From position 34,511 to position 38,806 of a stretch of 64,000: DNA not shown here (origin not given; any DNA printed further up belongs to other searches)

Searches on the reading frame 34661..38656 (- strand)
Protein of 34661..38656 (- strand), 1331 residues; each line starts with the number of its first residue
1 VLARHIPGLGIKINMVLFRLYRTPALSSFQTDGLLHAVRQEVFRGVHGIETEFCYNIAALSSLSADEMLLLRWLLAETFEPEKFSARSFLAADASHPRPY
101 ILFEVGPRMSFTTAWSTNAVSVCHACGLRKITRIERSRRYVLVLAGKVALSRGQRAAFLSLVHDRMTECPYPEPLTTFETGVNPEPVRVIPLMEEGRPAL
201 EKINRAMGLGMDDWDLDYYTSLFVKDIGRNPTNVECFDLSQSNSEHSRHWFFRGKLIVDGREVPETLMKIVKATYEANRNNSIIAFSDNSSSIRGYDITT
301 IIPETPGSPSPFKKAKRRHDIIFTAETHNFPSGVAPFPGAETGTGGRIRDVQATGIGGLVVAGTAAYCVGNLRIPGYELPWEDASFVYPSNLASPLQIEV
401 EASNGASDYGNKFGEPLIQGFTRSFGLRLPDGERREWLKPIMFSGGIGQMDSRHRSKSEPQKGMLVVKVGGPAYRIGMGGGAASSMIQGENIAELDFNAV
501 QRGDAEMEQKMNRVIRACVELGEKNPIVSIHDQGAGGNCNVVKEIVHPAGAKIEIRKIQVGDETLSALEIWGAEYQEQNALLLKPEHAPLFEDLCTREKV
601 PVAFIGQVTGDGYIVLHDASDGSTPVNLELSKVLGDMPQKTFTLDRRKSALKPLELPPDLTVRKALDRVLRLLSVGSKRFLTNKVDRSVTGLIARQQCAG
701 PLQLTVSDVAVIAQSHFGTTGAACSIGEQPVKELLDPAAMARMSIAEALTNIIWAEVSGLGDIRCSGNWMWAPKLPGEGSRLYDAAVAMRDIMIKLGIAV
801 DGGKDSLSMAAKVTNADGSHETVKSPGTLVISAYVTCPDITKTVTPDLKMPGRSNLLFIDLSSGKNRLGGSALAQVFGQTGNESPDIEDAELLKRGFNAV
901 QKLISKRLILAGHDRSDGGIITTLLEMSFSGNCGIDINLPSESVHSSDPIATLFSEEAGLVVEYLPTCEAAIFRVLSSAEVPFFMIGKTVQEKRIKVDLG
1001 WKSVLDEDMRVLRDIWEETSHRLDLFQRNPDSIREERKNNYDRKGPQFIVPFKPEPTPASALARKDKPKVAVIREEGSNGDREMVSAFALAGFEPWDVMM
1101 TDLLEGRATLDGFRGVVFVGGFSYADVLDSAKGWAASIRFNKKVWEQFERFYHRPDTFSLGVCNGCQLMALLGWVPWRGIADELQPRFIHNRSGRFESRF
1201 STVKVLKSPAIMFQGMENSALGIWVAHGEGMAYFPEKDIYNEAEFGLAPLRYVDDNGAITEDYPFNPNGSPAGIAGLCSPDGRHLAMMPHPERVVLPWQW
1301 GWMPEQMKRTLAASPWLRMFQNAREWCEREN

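Call 56: search_protein_families(library=pfam, proteins=[window:34661-38656:-], max_evalue=0.00001)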
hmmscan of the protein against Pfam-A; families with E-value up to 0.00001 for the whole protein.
window:34661-38656:- (1331 aa): 5 families
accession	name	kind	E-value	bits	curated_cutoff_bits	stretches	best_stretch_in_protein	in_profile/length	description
PF13507.12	GATase_5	-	8.7e-108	359.8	27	1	1067-1327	1-260/260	CobB/CobQ-like glutamine amidotransferase domain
PF22689.1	FGAR-AT_PurM_N-like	-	4e-56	189.6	27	1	677-835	1-159/160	FGAR-AT PurM_N-like domain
PF02769.27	AIRS_C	-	3.4e-45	154.4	23.1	2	462-616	2-153/156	AIR synthase related protein, C-terminal domain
PF18076.6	FGAR-AT_N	-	2.8e-18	66.4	26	1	52-171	1-105/115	Formylglycinamide ribonucleotide amidotransferase N-terminal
PF18072.6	FGAR-AT_linker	-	3.7e-11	43.8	26.6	1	200-249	1-49/50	Formylglycinamide ribonucleotide amidotransferase linker domain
